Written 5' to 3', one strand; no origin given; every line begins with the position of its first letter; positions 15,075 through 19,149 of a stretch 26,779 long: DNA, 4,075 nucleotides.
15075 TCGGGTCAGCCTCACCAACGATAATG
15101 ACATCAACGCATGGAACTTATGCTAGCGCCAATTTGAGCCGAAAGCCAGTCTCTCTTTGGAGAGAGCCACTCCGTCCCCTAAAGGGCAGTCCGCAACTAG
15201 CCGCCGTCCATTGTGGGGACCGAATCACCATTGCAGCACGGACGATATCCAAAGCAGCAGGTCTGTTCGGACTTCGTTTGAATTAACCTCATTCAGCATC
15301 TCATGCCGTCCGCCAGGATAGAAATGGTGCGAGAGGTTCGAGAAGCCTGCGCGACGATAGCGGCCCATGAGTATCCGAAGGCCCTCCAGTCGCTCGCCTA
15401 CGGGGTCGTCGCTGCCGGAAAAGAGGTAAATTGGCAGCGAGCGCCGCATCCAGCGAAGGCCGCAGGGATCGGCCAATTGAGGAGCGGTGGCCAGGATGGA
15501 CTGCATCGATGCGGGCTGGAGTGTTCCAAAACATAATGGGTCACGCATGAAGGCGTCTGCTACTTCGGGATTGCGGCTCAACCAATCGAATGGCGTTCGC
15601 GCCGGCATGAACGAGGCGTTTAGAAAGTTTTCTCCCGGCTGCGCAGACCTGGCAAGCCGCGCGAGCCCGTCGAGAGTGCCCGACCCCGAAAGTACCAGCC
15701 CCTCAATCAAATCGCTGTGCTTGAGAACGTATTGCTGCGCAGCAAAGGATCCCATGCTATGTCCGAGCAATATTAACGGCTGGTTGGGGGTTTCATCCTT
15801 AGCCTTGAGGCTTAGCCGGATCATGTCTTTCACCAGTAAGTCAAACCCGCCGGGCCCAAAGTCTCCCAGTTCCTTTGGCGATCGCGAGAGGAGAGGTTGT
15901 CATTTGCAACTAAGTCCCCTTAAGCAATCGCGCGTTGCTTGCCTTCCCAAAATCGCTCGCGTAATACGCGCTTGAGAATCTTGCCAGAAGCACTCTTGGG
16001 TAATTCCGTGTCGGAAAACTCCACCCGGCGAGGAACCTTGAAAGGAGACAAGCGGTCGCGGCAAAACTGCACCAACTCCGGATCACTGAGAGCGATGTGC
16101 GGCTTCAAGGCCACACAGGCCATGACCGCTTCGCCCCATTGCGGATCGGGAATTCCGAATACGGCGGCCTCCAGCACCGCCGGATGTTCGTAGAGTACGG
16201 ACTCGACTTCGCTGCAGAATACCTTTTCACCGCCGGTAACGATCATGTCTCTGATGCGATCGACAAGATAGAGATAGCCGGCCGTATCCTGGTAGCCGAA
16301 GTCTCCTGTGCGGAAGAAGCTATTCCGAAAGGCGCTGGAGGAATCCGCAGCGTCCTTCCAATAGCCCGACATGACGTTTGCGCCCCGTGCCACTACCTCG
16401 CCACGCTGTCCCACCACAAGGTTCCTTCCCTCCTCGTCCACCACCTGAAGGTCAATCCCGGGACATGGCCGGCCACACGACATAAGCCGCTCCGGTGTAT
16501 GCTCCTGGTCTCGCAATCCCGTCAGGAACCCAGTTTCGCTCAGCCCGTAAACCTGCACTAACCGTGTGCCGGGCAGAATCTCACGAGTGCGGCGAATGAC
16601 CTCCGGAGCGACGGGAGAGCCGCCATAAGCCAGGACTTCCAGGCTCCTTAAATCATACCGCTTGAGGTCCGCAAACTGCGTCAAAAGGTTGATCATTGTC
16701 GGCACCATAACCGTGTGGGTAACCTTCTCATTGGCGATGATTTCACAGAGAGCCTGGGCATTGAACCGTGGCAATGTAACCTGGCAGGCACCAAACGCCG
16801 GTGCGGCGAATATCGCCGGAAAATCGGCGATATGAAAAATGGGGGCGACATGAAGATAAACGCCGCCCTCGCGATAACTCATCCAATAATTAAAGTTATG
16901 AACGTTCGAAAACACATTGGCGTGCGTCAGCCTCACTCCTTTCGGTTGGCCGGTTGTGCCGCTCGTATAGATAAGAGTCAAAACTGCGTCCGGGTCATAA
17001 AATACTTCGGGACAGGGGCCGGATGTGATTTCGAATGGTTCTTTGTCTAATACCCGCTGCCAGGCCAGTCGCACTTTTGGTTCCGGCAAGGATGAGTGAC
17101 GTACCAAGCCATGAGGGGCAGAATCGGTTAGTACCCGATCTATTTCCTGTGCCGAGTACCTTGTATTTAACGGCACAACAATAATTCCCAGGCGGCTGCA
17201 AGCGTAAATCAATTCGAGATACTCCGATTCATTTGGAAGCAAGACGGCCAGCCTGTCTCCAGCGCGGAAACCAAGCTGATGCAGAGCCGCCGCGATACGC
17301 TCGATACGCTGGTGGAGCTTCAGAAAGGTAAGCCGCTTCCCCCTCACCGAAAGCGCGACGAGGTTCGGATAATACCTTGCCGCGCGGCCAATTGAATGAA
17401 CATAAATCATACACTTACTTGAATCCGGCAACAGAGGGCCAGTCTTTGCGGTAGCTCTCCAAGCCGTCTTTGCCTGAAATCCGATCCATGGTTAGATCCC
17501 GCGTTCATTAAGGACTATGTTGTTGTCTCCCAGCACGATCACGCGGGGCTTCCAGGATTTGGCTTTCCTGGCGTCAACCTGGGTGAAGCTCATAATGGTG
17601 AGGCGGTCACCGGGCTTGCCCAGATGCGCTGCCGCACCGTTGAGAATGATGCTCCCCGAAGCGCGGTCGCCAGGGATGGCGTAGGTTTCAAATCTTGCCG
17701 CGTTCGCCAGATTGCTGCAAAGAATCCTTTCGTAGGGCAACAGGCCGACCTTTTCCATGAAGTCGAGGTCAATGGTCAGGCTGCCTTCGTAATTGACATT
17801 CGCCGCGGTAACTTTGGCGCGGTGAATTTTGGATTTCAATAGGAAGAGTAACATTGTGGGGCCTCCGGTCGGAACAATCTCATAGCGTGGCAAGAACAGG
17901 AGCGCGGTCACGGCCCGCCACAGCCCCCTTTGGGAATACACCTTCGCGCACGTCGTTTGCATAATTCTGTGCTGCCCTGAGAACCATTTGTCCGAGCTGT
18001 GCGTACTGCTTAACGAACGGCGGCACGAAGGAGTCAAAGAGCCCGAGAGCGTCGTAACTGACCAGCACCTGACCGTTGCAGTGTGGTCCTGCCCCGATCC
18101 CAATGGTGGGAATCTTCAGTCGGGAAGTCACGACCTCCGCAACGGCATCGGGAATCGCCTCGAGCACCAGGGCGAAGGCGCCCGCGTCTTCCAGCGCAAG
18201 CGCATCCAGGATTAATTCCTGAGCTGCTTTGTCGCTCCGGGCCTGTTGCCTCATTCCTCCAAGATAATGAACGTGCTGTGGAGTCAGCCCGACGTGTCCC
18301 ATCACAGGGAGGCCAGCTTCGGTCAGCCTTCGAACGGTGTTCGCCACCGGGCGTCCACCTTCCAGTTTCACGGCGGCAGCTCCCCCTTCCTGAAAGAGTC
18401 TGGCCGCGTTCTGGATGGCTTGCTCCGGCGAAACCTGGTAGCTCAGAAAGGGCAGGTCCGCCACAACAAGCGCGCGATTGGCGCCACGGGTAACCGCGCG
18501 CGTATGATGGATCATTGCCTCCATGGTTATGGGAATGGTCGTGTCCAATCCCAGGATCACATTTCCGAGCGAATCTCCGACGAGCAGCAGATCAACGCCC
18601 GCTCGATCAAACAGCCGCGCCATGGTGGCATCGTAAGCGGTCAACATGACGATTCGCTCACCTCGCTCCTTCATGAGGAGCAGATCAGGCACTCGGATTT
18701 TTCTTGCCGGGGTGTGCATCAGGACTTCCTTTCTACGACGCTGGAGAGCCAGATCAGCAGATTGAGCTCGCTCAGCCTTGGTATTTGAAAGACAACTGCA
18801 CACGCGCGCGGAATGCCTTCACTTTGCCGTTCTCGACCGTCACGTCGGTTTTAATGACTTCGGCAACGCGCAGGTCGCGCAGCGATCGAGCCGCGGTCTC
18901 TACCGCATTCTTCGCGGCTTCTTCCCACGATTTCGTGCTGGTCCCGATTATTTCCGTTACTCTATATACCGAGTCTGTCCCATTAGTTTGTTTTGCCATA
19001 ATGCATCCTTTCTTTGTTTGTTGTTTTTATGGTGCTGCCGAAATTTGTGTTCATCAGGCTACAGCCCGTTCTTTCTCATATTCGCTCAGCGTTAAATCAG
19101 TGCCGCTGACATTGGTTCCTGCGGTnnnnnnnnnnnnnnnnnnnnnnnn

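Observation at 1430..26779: Candidate self-provisioning module: acyl-CoA detox and respiration genes packaged with only the entry steps of their cofactor pathways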

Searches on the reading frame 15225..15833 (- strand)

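Call 4: search_protein_families(library=ncbifam, proteins=[window:15225-15833:-])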
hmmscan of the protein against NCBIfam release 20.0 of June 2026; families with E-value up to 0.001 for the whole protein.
window:15225-15833:- (202 aa): 0 families

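Call 5: search_protein_families(library=pfam, proteins=[window:15225-15833:-])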
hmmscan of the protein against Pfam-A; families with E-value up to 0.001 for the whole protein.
window:15225-15833:- (202 aa): 4 families
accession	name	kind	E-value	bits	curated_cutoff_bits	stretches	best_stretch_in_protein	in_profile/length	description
PF12146.15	Hydrolase_4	-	3.5e-25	89.1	27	1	2-183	60-238/239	Serine aminopeptidase, S33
PF12697.13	Abhydrolase_6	-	1.4e-09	39.4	26.3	1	17-181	65-207/217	Alpha/beta hydrolase family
PF00561.26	Abhydrolase_1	-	3.6e-09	37.1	25.8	1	10-55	61-103/245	alpha/beta hydrolase fold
PF10230.15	LIDHydrolase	-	0.00073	19.8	27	1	3-47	70-114/262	Lipid-droplet associated hydrolase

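Call 6: search_protein_families(library=ncbifam, proteins=[window:15225-15833:-])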
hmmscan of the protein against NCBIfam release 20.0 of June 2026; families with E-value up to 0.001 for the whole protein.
window:15225-15833:- (202 aa): 0 families

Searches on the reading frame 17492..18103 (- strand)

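Call 4: search_protein_families(library=ncbifam, proteins=[window:17492-18103:-])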
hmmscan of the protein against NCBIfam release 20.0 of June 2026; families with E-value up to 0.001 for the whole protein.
window:17492-18103:- (203 aa): 1 family
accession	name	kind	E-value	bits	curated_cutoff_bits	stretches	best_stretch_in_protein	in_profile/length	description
TIGR00223.1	panD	equivalog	6.1e-35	119.9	106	1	84-198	1-115/126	aspartate 1-decarboxylase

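Call 5: search_protein_families(library=pfam, proteins=[window:17492-18103:-])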
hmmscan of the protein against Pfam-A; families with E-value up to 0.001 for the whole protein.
window:17492-18103:- (203 aa): 1 family
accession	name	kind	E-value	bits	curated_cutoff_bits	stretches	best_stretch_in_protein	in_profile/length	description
PF02261.22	Asp_decarbox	-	3.2e-41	140.2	25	1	84-196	1-113/115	Aspartate decarboxylase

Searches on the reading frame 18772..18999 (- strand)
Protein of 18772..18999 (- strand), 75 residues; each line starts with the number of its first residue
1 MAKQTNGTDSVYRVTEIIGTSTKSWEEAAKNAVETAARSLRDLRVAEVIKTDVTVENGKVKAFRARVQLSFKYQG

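Call 84: search_protein_families(library=pfam, proteins=[window:18772-18999:-], max_evalue=0.001)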
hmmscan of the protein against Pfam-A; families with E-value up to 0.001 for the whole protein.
window:18772-18999:- (75 aa): 1 family
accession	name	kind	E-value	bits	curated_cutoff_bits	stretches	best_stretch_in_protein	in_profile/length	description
PF07311.17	Dodecin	-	1.8e-24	86.3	22.5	1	11-73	1-63/64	Dodecin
